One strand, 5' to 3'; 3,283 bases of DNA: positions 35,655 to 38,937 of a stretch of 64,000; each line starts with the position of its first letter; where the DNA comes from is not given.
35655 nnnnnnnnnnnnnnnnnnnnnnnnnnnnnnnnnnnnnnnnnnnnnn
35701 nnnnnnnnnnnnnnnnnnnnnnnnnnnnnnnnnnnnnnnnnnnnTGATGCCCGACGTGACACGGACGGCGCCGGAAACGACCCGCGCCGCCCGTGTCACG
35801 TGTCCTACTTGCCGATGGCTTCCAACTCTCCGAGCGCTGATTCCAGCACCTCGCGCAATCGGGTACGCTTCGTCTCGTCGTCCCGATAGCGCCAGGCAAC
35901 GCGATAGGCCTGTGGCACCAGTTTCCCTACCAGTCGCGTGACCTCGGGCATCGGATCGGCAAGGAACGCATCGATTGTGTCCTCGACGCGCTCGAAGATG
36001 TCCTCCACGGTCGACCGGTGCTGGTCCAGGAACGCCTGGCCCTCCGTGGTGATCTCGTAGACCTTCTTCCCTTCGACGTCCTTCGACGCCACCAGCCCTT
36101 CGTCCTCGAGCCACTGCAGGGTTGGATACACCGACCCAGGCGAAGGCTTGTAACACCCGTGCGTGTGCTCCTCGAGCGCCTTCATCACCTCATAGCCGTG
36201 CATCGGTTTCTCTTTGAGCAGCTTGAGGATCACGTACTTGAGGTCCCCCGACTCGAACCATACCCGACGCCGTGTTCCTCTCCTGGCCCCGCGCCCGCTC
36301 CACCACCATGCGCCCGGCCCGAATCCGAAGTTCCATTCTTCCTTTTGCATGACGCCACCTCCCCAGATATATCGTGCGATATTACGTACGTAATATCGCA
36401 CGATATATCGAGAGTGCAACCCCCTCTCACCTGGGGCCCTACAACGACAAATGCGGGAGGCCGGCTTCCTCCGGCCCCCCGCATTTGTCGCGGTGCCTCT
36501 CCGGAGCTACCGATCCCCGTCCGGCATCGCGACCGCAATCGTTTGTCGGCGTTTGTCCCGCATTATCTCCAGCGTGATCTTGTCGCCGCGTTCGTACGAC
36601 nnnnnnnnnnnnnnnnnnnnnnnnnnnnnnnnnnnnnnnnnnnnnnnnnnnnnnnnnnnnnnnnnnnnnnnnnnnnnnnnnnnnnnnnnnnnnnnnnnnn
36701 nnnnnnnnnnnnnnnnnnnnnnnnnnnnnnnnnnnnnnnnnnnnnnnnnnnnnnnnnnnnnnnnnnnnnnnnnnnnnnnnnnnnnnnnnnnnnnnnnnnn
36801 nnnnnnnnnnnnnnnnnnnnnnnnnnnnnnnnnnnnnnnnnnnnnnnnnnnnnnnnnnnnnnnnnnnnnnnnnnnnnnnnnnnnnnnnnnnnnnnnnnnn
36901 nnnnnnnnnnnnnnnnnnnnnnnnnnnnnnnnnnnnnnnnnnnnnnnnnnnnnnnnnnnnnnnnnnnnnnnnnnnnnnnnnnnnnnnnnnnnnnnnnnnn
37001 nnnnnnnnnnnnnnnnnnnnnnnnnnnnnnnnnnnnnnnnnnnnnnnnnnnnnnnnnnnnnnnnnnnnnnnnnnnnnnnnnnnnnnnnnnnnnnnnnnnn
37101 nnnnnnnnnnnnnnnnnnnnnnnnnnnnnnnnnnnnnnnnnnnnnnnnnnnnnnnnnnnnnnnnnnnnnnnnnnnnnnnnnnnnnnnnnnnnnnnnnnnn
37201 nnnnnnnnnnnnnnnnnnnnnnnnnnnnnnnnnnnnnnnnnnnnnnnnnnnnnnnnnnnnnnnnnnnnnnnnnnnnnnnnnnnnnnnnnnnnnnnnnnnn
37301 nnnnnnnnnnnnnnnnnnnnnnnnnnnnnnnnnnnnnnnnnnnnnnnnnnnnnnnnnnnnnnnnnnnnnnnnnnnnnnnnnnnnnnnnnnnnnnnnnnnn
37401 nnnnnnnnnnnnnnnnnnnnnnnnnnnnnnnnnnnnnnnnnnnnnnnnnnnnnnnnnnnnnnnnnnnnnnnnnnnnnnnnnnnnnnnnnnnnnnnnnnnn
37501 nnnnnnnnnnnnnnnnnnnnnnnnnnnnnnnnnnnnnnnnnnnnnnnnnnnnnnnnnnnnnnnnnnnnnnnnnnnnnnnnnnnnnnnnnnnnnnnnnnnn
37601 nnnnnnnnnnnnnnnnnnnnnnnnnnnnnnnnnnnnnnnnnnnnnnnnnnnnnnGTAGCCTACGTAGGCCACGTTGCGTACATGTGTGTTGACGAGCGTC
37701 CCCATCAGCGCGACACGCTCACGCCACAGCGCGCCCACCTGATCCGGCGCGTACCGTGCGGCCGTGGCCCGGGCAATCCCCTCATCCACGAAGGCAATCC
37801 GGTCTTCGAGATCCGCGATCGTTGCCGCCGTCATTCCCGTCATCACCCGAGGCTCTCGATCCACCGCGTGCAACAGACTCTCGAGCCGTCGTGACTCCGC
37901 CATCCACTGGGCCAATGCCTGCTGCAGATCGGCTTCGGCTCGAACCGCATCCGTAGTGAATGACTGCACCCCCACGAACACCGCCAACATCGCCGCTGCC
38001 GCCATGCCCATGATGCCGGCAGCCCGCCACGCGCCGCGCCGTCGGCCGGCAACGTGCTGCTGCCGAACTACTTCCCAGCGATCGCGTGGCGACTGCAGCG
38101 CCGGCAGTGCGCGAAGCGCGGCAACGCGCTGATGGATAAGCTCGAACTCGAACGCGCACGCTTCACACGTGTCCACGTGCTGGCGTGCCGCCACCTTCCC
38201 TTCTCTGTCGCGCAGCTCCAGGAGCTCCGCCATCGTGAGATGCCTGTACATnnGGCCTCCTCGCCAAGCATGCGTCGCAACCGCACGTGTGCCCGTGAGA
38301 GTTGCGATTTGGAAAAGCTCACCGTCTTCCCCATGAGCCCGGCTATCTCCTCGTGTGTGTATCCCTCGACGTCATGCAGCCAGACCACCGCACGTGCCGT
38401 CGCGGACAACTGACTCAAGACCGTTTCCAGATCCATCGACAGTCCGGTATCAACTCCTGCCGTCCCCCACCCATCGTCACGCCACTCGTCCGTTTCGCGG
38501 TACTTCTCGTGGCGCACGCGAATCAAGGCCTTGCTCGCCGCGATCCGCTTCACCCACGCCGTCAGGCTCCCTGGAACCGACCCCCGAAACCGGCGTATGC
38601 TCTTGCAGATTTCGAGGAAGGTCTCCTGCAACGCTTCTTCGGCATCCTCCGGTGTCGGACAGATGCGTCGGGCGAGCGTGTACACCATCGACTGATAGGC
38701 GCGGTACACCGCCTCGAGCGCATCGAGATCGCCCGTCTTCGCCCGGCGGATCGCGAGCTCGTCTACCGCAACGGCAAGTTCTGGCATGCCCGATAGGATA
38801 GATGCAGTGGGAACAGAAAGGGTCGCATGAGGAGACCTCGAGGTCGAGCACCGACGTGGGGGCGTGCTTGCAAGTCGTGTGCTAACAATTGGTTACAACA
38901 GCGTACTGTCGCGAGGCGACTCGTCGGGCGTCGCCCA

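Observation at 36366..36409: Perfect 44 bp AT-rich palindrome abutting the padR ribosome-binding site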

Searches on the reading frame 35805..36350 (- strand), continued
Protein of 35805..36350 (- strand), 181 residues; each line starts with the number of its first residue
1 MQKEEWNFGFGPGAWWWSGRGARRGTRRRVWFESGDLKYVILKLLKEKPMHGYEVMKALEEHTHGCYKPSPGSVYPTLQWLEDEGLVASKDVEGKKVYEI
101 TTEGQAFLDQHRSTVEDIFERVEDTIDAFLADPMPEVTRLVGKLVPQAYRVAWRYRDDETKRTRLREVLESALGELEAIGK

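Call 41: find_encoding_contigs(protein=P0075, flank=5000, max_places=1)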
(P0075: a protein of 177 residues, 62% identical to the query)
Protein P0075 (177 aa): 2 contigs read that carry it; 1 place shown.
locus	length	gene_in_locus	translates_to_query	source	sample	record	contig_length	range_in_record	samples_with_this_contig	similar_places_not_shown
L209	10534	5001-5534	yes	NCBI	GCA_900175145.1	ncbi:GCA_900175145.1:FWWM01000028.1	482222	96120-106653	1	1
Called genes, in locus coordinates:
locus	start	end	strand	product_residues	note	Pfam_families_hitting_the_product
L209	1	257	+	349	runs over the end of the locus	PF12645:HTH_16 (weak), PF04542:Sigma70_r2, PF08281:Sigma70_r4_2, PF04545:Sigma70_r4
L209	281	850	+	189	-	-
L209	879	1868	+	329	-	PF00595:PDZ, PF13180:PDZ_2, PF17820:PDZ_6, PF13180:PDZ_2 (weak)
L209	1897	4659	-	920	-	PF00246:Peptidase_M14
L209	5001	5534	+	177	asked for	PF03551:PadR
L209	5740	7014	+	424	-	PF00989:PAS, PF08448:PAS_4, PF08447:PAS_3, PF13426:PAS_9, PF14598:PAS_11 (faint), PF08447:PAS_3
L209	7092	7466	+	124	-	PF14079:DUF4260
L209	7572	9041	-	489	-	PF00144:Beta-lactamase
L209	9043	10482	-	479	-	PF00474:SSF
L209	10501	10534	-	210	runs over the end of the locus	-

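Call 42: find_encoding_contigs(protein=P0035, flank=5000, max_places=1)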
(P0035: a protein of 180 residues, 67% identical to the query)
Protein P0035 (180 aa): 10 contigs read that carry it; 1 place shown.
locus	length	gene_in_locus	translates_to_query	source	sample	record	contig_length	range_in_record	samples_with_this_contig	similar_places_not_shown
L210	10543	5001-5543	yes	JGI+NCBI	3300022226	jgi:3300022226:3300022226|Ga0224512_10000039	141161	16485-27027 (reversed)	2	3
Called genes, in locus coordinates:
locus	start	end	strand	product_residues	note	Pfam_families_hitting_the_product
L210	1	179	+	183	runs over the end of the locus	PF04542:Sigma70_r2, PF08281:Sigma70_r4_2, PF04545:Sigma70_r4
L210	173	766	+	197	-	-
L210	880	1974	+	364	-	PF00595:PDZ (faint), PF13180:PDZ_2, PF17820:PDZ_6 (weak), PF13180:PDZ_2 (weak), PF17820:PDZ_6 (weak)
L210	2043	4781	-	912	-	PF00246:Peptidase_M14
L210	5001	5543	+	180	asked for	PF03551:PadR, PF22194:WHD_F93 (weak)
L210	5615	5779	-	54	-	PF07878:RHH_5 (weak)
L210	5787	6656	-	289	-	PF01145:Band_7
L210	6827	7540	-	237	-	-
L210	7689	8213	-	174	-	PF12867:DinB_2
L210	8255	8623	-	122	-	-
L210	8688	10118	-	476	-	PF00282:Pyridoxal_deC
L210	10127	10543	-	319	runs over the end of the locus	PF09992:NAGPA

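Call 56: predict_structure(alignment_id=A1)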
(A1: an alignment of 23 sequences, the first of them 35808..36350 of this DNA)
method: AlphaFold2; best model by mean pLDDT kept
length: 181 residues; sequences in the alignment: 23
mean_pLDDT: 79.5   pTM: 0.55
mean pLDDT of the five models: 79.5, 79.4, 78.9, 78.0, 76.4
residues with pLDDT >= 90: 83; 70-90: 59; 50-70: 11; < 50: 28
segments of 3 or more residues with pLDDT < 50: 1-28
pLDDT, mean of each block of 10 residues (from residue 1): 32 33 44 84 95 92 79 93 97 94 95 85 73 75 80 91 96 92 81
secondary structure, 60 per line:
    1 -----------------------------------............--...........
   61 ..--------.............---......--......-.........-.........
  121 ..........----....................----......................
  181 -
elements in order: H36-47 H52-62 H71-83 E87-92 E95-100 H102-110 H112-130 H135-154 H159-180

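Call 58: fold_search(model_id=the predicted structure, library=pdb)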
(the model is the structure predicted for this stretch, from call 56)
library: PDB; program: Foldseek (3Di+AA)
matches with E <= 10: 1081; with E <= 0.001: 93
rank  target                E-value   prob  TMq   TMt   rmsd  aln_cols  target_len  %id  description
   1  8jxk_D                2.0e-05  1.00  0.41  0.45  10.2       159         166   27  Crystal Structure of Rv0047c from Mycobacterium tuberculosis (released 2024-07-03)
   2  8jxk_C                2.2e-05  1.00  0.40  0.43  10.2       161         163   27  Crystal Structure of Rv0047c from Mycobacterium tuberculosis (released 2024-07-03)
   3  5zi8_B                2.8e-05  1.00  0.39  0.65   3.7        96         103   32  Crystal structure of the PadR-family transcriptional regulator Rv3488 of Mycobacterium tuberculosis H37Rv in complex w (released 2018-10-17)
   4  9qbd_B                3.0e-05  1.00  0.41  0.67   4.5       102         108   29  Crystal structure of Brachyspira hampsonii PadR with Leu88 replaced by 3-aminotyrosine (released 2026-03-11)
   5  3elk_B                3.4e-05  1.00  0.41  0.67   3.7        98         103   33  Crystal structure of putative transcriptional regulator TA0346 from Thermoplasma acidophilum (released 2008-09-30)
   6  9qbc                  3.4e-05  1.00  0.40  0.68   4.8       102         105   31  Crystal structure of Brachyspira hampsonii PadR (released 2026-03-11)
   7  9qbd_A                3.8e-05  1.00  0.40  0.69   4.7       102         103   29  Crystal structure of Brachyspira hampsonii PadR with Leu88 replaced by 3-aminotyrosine (released 2026-03-11)
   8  7wh4_A                4.0e-05  1.00  0.41  0.69   4.3       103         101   29  Crystal structure of the PadR-family transcriptional regulator Rv3488 of Mycobacterium tuberculosis H37Rv in complex w (released 2022-02-09)
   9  1xma_A                4.5e-05  1.00  0.44  0.75   3.4        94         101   26  Structure of a transcriptional regulator from Clostridium thermocellum Cth-833 (released 2004-12-14)
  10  9h9x_A                4.8e-05  1.00  0.40  0.63   5.0       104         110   22  Crystal structure of metal-free LmrR_V15Bpy in a closed state (released 2025-03-05)
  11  7qz7_A                5.4e-05  1.00  0.40  0.68   6.1        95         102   23  Transcriptional regulator LmrR with bound daunomycin and with Trp-67 and Trp-96 replaced by 5,6,7-trifluoroTrp (released 2022-11-23)
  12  7qz5_B                5.8e-05  1.00  0.38  0.62   7.8       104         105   24  Transcriptional regulator LmrR with Trp-67 and Trp-96 replaced by the unnatural amino acid 5-fluoroTrp (released 2022-11-23)
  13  7qz8_A                6.1e-05  1.00  0.40  0.66   7.5        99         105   22  Transcriptional regulator LmrR with bound daunomycin and with Trp-67 and Trp-96 replaced by the unnatural amino acid 5 (released 2022-11-23)
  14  6i8n_A                6.5e-05  1.00  0.41  0.66   7.6       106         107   22  Crystal structure of LmrR with V15 replaced by unnatural amino acid 4-amino-L-phenylalanine (released 2019-01-02)
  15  8jxk_A                6.5e-05  1.00  0.39  0.46  10.4       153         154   27  Crystal Structure of Rv0047c from Mycobacterium tuberculosis (released 2024-07-03)
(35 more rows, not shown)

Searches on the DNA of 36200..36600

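Call 48: search_rna_families(source=window, start=36200, end=36600, threshold=evalue, max_evalue=1)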
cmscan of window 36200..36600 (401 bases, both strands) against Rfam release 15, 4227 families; matches with E-value up to 1: 8.
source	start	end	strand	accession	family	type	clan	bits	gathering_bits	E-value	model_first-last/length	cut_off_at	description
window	36432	36499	+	RF04220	HCV_SL588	Cis-reg;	-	28.2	79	0.0011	1-81/81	no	SL588 non-coding RNA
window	36448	36487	+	RF03383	mir-1976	Gene; miRNA;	-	26.9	71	0.0021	1-52/52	no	mir-1976 microRNA precursor family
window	36432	36500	+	RF04274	mir-9223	Gene; miRNA;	-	26.2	53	0.0027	1-76/76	no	mir-9223 microRNA precursor family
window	36441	36495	-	RF03240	MIR5534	Gene; miRNA;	-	22.8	79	0.051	1-102/102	no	MIR5534 microRNA precursor family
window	36360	36415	+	RF04154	mir-1277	Gene; miRNA;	-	21.5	81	0.16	1-78/78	no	mir-1277 microRNA precursor family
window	36449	36538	+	RF02791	CcsR1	Gene; sRNA;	-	18.6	65.3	0.035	1-83/83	no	Conserved CCUCCUCCC motif stress-induced RNA 1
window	36495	36562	-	RF01552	TB9Cs1H2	Gene; snRNA; snoRNA; HACA-box;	-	18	35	0.89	1-86/86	no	Trypanosomatid snoRNA TB9Cs1H2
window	36367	36408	+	RF00835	mir-58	Gene; miRNA;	-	17.4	76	0.97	1-77/77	no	mir-58 microRNA precursor family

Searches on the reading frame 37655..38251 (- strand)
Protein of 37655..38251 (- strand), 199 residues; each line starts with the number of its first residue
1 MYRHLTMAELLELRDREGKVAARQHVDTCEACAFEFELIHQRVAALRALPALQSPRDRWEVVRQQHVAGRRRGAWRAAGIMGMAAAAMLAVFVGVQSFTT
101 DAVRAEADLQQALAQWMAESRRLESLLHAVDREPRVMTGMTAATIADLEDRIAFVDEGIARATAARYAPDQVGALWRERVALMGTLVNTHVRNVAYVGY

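Call 9: search_protein_families(library=pfam, proteins=[window:37655-38251:-])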
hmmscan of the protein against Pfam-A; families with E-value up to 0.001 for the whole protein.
window:37655-38251:- (199 aa): 0 families

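Call 38: search_protein_families(library=ncbifam, proteins=[window:37655-38251:-], max_evalue=0.01)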
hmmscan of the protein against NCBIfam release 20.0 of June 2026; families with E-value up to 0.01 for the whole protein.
window:37655-38251:- (199 aa): 1 family
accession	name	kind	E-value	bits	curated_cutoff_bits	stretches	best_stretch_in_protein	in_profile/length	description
NF052375.1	antisigma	equivalog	0.0027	17.7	100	1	21-121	17-125/217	anti-sigma factor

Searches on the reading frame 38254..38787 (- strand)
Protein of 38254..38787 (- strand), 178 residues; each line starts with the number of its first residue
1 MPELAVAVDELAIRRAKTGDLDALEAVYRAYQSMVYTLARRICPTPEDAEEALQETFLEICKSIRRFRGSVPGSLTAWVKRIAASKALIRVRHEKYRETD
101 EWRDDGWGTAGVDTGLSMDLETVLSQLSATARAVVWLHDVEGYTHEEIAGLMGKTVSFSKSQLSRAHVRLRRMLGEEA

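Call 9: search_protein_families(library=pfam, proteins=[window:38254-38787:-])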
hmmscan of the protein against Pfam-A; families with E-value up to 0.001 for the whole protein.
window:38254-38787:- (178 aa): 3 families
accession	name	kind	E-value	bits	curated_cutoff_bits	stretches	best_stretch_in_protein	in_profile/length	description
PF04542.20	Sigma70_r2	-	2.5e-14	53.3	24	1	28-94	2-68/71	Sigma-70 region 2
PF08281.18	Sigma70_r4_2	-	2.8e-12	46.5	25.7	1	118-166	2-50/54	Sigma-70, region 4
PF04545.22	Sigma70_r4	-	2.1e-05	24.4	24.1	1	123-171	1-49/50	Sigma-70, region 4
